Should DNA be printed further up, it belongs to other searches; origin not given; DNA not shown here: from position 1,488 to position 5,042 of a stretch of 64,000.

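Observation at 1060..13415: Fused B12-dependent mutase IcmF and hbd embedded at the head of the LiuR-controlled leucine/isovalerate operon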

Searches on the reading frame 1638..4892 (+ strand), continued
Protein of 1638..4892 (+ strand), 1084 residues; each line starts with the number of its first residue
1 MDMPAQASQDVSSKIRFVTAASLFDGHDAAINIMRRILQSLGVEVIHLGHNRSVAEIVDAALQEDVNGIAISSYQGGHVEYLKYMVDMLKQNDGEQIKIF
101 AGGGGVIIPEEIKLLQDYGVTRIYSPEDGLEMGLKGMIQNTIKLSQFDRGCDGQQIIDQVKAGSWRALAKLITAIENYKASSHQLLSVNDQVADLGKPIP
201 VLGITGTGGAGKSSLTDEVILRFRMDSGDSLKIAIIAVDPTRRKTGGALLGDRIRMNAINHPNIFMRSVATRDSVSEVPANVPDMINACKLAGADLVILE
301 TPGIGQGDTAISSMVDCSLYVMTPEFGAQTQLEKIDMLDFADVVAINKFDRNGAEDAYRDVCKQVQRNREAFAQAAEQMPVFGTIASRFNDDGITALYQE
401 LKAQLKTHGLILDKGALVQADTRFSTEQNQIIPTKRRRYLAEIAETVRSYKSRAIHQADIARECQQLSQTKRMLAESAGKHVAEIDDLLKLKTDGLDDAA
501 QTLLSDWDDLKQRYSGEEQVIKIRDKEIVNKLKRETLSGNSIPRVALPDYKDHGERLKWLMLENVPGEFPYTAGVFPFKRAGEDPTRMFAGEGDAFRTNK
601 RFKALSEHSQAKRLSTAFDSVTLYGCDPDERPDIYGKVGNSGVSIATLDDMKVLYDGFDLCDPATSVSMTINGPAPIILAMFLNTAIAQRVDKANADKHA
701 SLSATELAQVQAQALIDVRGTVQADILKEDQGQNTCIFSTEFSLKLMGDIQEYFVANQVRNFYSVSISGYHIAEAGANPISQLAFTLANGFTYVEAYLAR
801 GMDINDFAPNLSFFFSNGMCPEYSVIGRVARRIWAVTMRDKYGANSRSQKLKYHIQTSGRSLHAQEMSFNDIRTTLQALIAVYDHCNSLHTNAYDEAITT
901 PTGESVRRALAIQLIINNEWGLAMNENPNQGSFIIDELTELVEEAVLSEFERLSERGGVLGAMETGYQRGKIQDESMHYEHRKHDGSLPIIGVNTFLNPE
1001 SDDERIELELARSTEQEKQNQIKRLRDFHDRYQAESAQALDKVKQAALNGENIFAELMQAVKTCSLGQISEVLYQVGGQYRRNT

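Call 30: find_related_loci(query=A1, collection=genome_contigs, flank=10000)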
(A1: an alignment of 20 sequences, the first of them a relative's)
Query A1 (1084 aa) in genome_contigs; peptide patterns used: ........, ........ (x = any residue, [..] = any of these).
600 stretches matched a pattern (row limit reached: there are more); 598 encode a relative of the query (tblastn E <= 1e-3); the best 80 are kept; 80 distinct loci.
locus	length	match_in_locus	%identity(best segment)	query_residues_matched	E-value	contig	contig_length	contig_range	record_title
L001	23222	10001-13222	73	4-1083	0e+0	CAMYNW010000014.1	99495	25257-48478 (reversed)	MAG: uncultured Gammaproteobacteria bacterium isolate FCS_M_Gamma_079 genome assembly, contig: scaffold_150, whole genom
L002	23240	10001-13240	71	12-1083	0e+0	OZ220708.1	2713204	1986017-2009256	MAG: Arenicellales bacterium isolate a09e4232-3a37-4cba-b47e-813f1f4ff435 genome assembly, chromosome: 1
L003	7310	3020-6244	70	7-1083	0e+0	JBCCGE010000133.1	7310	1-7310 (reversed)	MAG: Pseudomonadota bacterium isolate P01_B01_bin.36 k141_1513402_length_7310_cov_10.9982, whole genome shotgun sequence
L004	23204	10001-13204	70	14-1083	0e+0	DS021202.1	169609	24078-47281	Olavius algarvensis Gamma 3 endosymbiont Gutless_Worm_Scaffold30 genomic scaffold, whole genome shotgun sequence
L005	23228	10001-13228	69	12-1083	0e+0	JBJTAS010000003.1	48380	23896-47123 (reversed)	MAG: Oxalobacteraceae bacterium isolate samp_4332_VAMB_1178 samp_4332_949086, whole genome shotgun sequence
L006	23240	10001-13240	69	12-1083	0e+0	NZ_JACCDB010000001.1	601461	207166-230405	Tepidicella baoligensis strain B18-50 Scaffold1, whole genome shotgun sequence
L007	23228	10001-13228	70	12-1083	0e+0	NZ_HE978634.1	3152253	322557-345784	Noviherbaspirillum massiliense JC206, whole genome shotgun sequence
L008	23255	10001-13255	67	1-1083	0e+0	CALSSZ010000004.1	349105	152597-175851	MAG: uncultured Pseudomonadales bacterium isolate AC_MB186_1 genome assembly, contig: contig_1437_AC_MB186, whole genome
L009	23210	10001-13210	69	14-1083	0e+0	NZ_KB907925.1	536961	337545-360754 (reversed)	Solimonas variicoloris DSM 15731 H149DRAFT_scaffold00001.1, whole genome shotgun sequence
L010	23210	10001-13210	69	13-1083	0e+0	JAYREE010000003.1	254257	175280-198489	MAG: Azonexus sp. isolate SH_SHASGE2bin.22 NODE_37_length_254257_cov_11.891174, whole genome shotgun sequence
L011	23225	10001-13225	69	13-1083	0e+0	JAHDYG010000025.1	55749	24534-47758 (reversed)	MAG: Rhodocyclaceae bacterium isolate PRO19 NODE_1268_length_55749_cov_12.728912, whole genome shotgun sequence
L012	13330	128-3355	69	6-1083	0e+0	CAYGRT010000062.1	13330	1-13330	MAG TPA_asm: uncultured Pseudohongiella sp. isolate ERP117304_co1_81 genome assembly, contig: NODE_4471_length_13330_cov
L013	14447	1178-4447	69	2-1083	0e+0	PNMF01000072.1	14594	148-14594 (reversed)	MAG: Comamonadaceae bacterium isolate FW.3.54 FD_1001692_14594, whole genome shotgun sequence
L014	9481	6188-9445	69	5-1083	0e+0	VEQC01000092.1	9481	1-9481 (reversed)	MAG: Limnohabitans sp. isolate ZLKRG03 NODE_7990_length_9481_cov_2.906885, whole genome shotgun sequence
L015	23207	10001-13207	69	14-1083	0e+0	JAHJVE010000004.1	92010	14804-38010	MAG: Gammaproteobacteria bacterium isolate OSL_B.mb.10 OSL_B.mb.10_k141_13410, whole genome shotgun sequence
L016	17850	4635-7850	69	15-1083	0e+0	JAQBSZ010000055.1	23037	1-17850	MAG: Proteobacteria bacterium isolate casp150-mb.100 NODE_5922_length_23037_cov_0.136629, whole genome shotgun sequence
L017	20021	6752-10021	67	12-1083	0e+0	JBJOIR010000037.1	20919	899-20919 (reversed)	MAG: Pseudomonadota bacterium isolate southforkpolouse_2019_sw_WHONDRS-S19S_0055_A_bin.33 scaffold_000680, whole genome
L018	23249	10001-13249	68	4-1083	0e+0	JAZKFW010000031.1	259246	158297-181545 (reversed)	MAG: Pseudomonadota bacterium isolate DC_RB_04_SPN110320-bin020 DCRB04SPN_B020_0_000000000031, whole genome shotgun sequ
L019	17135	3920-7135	69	14-1083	0e+0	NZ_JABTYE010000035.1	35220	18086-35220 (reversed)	Cupriavidus gilardii strain USM5 USM5_assembled_contig_35, whole genome shotgun sequence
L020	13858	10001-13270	67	2-1083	0e+0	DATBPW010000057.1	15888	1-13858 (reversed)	MAG TPA_asm: Ramlibacter sp. isolate SMAG_U4087 k141_3353, whole genome shotgun sequence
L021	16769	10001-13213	68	14-1083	0e+0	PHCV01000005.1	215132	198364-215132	MAG: Betaproteobacteria bacterium HGW-Betaproteobacteria-11 bjp_ig2069_scaffold_118, whole genome shotgun sequence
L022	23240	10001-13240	68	12-1083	0e+0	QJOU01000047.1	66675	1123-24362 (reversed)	Piscinibacter caeni strain MQ-18 contig47, whole genome shotgun sequence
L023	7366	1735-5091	66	13-1083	0e+0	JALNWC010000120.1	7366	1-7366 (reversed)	MAG: Rhodoferax sp. isolate SO_2016_LW1 bin 11 scaffold14458_LW64-88_2016, whole genome shotgun sequence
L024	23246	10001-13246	67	12-1083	0e+0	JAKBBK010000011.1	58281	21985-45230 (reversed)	MAG: Proteobacteria bacterium isolate ZJ4.bin29 NODE_514_length_58281_cov_15.298466, whole genome shotgun sequence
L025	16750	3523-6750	68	12-1083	0e+0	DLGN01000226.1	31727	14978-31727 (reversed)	MAG TPA_asm: Oxalobacteraceae bacterium UBA7693 UBA7693_contig_19602, whole genome shotgun sequence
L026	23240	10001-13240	68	11-1083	0e+0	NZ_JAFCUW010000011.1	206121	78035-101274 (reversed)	Massilia sp. PWRC2 NODE_11_length_206121_cov_74.380186, whole genome shotgun sequence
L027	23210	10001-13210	68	14-1083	0e+0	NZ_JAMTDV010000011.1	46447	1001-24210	MAG: Accumulibacter sp. isolate SCELSE-7 NODE_1256_length_46447_cov_267.218163, whole genome shotgun sequence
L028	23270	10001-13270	67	2-1083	0e+0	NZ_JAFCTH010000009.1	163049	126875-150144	Polaromonas sp. DSP2-3-2b2 NODE_9_length_163049_cov_200.501172, whole genome shotgun sequence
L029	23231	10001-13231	67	14-1083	0e+0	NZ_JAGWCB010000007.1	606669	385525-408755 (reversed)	Ideonella benzenivorans strain B7 NODE_3_length_606669_cov_410.158710, whole genome shotgun sequence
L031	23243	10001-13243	68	12-1083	0e+0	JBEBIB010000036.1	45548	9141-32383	MAG: Burkholderiaceae bacterium isolate SF1_2_13 NODE_539_length_45548_cov_17.114392, whole genome shotgun sequence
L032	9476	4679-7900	67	14-1083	0e+0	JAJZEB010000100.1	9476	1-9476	MAG: Proteobacteria bacterium isolate JA6.bin34 NODE_3328_length_9476_cov_3.621243, whole genome shotgun sequence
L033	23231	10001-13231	68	14-1083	0e+0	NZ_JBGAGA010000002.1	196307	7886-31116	MAG: Aquabacterium sp. isolate MAG_MBR_H125.57 MBRH125-57_opera_contig_444, whole genome shotgun sequence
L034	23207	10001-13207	68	14-1083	0e+0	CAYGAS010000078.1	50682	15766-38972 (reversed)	MAG TPA_asm: uncultured Nitrospiraceae bacterium isolate ERP108616_co1_40 genome assembly, contig: k119_1358422, whole g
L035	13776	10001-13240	68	12-1083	0e+0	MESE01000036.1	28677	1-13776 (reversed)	MAG: Burkholderiales bacterium RIFCSPLOWO2_02_FULL_57_36 rifcsplowo2_02_scaffold_1535, whole genome shotgun sequence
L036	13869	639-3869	67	7-1083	0e+0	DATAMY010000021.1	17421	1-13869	MAG TPA_asm: Usitatibacter sp. isolate SMAG_U7003 k141_618349, whole genome shotgun sequence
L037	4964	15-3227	67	14-1083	0e+0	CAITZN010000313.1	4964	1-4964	uncultured bacterium isolate LJ_bin-4625 genome assembly, contig: bin-4625:313/734, whole genome shotgun sequence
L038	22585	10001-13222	68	7-1083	0e+0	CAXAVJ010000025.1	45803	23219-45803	MAG TPA_asm: uncultured Rhodospirillaceae bacterium isolate ERR594358_concoct_25 genome assembly, contig: ERZ2772497.431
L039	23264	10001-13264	67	2-1083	0e+0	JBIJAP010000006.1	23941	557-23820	MAG: Rubrivivax sp. isolate ME2006-07-18D11_3300042451_group2_bin6 Rohwer_bin2260_scaffold_826_c1, whole genome shotgun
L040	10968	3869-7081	67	12-1083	0e+0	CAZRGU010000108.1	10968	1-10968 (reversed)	MAG TPA_asm: uncultured Ectothiorhodospiraceae bacterium isolate SRP216583_co2_145 genome assembly, contig: NODE_4959_le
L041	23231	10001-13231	66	8-1083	0e+0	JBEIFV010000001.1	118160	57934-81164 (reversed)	MAG: Burkholderiales bacterium isolate Sample-102-S76-bin-101 Sample_102_S76-bin_101-k141_2674753, whole genome shotgun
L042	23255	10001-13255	66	12-1083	0e+0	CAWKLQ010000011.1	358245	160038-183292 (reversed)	MAG: uncultured beta proteobacterium isolate MFD04651.bin.1.130 genome assembly, contig: contig_8735, whole genome shotg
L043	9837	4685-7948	66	11-1083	0e+0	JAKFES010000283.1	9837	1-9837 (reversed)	MAG: Burkholderiaceae bacterium isolate LC079 contig-124_6048, whole genome shotgun sequence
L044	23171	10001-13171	67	14-1083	0e+0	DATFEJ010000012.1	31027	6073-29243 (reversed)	MAG TPA_asm: Burkholderiales bacterium isolate SMAG_U8604 k141_2754903, whole genome shotgun sequence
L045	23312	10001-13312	65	2-1083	0e+0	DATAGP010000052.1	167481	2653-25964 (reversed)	MAG TPA_asm: Caldimonas sp. isolate SMAG_U6832 k141_31050, whole genome shotgun sequence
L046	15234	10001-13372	64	14-1083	0e+0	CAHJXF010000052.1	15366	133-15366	Betaproteobacteria bacterium isolate Lichen_MAGs_lobaria11 genome assembly, contig: NODE_4640_length_15366_cov_4.267905,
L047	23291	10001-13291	67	5-1083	0e+0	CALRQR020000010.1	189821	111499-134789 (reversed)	MAG: Synechococcus sp. UW140 isolate JJ-GEL9D5-184-1-mx-bin525 genome assembly, contig: JJ-R1541-134-C39, whole genome s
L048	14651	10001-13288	65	14-1083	0e+0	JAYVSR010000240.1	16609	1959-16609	MAG: Burkholderiales bacterium isolate GL74_DN_concoct_50_sub GL74_DN_concoct_50_sub_239, whole genome shotgun sequence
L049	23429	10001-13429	64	13-1083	0e+0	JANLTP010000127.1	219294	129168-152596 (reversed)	MAG: Burkholderiales bacterium isolate OTE_25_metabat_157_sub OTE_25_k141_4332665, whole genome shotgun sequence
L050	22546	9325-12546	68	14-1083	0e+0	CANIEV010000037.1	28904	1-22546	MAG: Betaproteobacteria bacterium isolate RH-14apr17-109 genome assembly, contig: RH-14apr17-C3736, whole genome shotgun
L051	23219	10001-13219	66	13-1083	0e+0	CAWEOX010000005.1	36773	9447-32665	MAG: uncultured beta proteobacterium isolate MFD02159.bin.3.86 genome assembly, contig: contig_18371, whole genome shotg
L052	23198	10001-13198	64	12-1083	0e+0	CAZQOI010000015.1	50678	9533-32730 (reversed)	MAG TPA_asm: uncultured Granulosicoccaceae bacterium isolate binchicken_co385_76 genome assembly, contig: NODE_318_lengt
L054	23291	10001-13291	65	14-1083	0e+0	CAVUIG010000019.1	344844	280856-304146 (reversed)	MAG: uncultured beta proteobacterium isolate MFD02159.bin.2.77 genome assembly, contig: contig_47164, whole genome shotg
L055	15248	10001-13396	63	1-1083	0e+0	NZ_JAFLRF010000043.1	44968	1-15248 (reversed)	Trinickia mobilis strain DHG64 scaffold43, whole genome shotgun sequence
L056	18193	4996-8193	69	15-1083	0e+0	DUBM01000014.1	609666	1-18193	MAG TPA_asm: Gammaproteobacteria bacterium isolate UWMA-0302 NODE_3_length_609666_cov_0.469856, whole genome shotgun seq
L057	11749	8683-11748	69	2-1021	0e+0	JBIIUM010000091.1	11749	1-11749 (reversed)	MAG: Burkholderiales bacterium isolate ME2004-09-02_3300034061_group2_bin106 Rohwer_bin2335_scaffold_6104_c1, whole geno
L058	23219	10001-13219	66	14-1083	0e+0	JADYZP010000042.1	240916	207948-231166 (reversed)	MAG: Burkholderiales bacterium isolate SJ575 c_000000833117, whole genome shotgun sequence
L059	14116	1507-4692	66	14-1083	0e+0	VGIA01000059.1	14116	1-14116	MAG: Betaproteobacteria bacterium isolate K_DeepCast_65m_m2_129 K_DeepCast_65m_m2_129_Ga0194128_10007597, whole genome s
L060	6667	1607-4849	67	13-1083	0e+0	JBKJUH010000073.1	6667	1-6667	MAG: Agitococcus sp. isolate ant_bin.657 k117_5564819, whole genome shotgun sequence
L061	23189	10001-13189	66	15-1083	0e+0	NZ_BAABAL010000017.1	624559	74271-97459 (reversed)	Allokutzneria multivorans strain JCM 17342 sequence17, whole genome shotgun sequence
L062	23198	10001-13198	65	15-1083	0e+0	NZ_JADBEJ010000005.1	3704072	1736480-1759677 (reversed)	Amycolatopsis roodepoortensis strain DSM 46661 Ga0415177_05, whole genome shotgun sequence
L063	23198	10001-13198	65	15-1083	0e+0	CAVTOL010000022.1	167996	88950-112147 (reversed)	MAG: uncultured Actinomycetota bacterium isolate MFD00822.bin.1.230 genome assembly, contig: contig_17602, whole genome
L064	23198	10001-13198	65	15-1083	0e+0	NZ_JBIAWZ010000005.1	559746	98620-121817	Streptomyces sp. NPDC001315 NPDC001315_121_C10.ctg-0005, whole genome shotgun sequence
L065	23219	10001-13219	64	15-1083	0e+0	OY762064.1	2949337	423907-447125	MAG: Gammaproteobacteria bacterium isolate 5875f011-1e0e-4071-bb50-440bf5799690 genome assembly, chromosome: 1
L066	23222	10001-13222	65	15-1083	0e+0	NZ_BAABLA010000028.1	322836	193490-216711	Haloechinothrix salitolerans strain JCM 15899 sequence028, whole genome shotgun sequence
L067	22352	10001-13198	65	15-1083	0e+0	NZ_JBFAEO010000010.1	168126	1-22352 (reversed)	Actinosynnema sp. NPDC020468 NPDC020468_118_H12.ctg-0010, whole genome shotgun sequence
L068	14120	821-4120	62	15-1083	0e+0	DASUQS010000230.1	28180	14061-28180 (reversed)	MAG TPA_asm: Acidimicrobiales bacterium isolate SMAG_U1687 k141_992351, whole genome shotgun sequence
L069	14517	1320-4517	65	15-1083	0e+0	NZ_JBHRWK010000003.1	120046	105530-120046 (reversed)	Amycolatopsis speibonae strain CGMCC 4.7676 GCM70017785_85, whole genome shotgun sequence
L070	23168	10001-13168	65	15-1083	0e+0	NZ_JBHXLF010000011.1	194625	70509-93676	Lentzea sp. NPDC058436 NPDC058436_T42_E4.ctg-0011, whole genome shotgun sequence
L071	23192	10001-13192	65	15-1083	0e+0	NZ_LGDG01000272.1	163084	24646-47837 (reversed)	Streptomyces sp. MMG1533 P407contig8.1, whole genome shotgun sequence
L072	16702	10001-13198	65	15-1083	0e+0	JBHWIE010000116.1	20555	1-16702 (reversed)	Actinosynnema sp. NPDC059797 NPDC059797_T46_E3.ctg-0116, whole genome shotgun sequence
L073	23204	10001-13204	66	15-1083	0e+0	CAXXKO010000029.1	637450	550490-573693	MAG: Alphaproteobacteria bacterium isolate b7ace004-f1ae-41dc-b5a0-472d16b04695 genome assembly, contig: contig_29, whol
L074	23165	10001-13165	65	15-1083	0e+0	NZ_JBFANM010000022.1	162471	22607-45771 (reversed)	Nonomuraea sp. NPDC049709 NPDC049709_104_C2.ctg-0022, whole genome shotgun sequence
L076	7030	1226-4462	63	15-1083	0e+0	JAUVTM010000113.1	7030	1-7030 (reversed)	MAG: Syntrophobacterales bacterium isolate CSMAG_766 CSMAG_766_k141_22703_length_7030_cov_18.0000, whole genome shotgun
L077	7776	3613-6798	65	15-1083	0e+0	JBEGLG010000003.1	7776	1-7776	MAG: Actinomycetota bacterium isolate NASQAN2015_227_B_bin.5 scaffold_577546, whole genome shotgun sequence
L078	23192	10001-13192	64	15-1083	0e+0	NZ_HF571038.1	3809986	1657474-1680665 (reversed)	Nostocoides jenkinsii Ben 74, whole genome shotgun sequence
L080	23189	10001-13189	64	15-1083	0e+0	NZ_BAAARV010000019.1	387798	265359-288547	Dactylosporangium salmoneum strain JCM 3272 sequence019, whole genome shotgun sequence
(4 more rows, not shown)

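Call 36: find_encoding_contigs(protein=P0003, flank=10000, max_places=3)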
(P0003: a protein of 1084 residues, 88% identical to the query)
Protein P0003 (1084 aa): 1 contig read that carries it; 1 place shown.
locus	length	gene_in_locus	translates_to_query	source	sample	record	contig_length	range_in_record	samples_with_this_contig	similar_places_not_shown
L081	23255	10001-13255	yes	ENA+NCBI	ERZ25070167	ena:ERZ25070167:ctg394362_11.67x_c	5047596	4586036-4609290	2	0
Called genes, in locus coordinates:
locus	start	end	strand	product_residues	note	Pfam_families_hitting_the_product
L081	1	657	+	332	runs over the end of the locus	PF02653:BPD_transp_2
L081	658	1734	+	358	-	PF02653:BPD_transp_2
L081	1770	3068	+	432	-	PF13458:Peripla_BP_6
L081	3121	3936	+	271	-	PF00005:ABC_tran, PF13304:AAA_21 (faint)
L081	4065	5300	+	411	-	PF00501:AMP-binding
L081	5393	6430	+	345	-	PF02515:CoA_transf_3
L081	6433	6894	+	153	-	PF03061:4HBT (weak)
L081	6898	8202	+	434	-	PF00465:Fe-ADH, PF13685:Fe-ADH_2 (weak), PF25137:ADH_Fe_C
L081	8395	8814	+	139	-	PF00293:NUDIX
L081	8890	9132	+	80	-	PF02604:PhdYeFM_antitox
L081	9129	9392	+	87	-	PF05016:ParE_toxin, PF06769:YoeB_toxin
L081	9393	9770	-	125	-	PF00376:MerR, PF13411:MerR_1, PF09278:MerR-DNA-bind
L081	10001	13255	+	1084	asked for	PF02310:B12-binding, PF03308:MeaB, PF02492:cobW (faint), PF01642:MM_CoA_mutase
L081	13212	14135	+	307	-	PF02737:3HCDH_N, PF03721:UDPG_MGDP_dh_N (weak), PF00725:3HCDH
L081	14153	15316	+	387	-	PF02771:Acyl-CoA_dh_N, PF02770:Acyl-CoA_dh_M, PF00441:Acyl-CoA_dh_1, PF08028:Acyl-CoA_dh_2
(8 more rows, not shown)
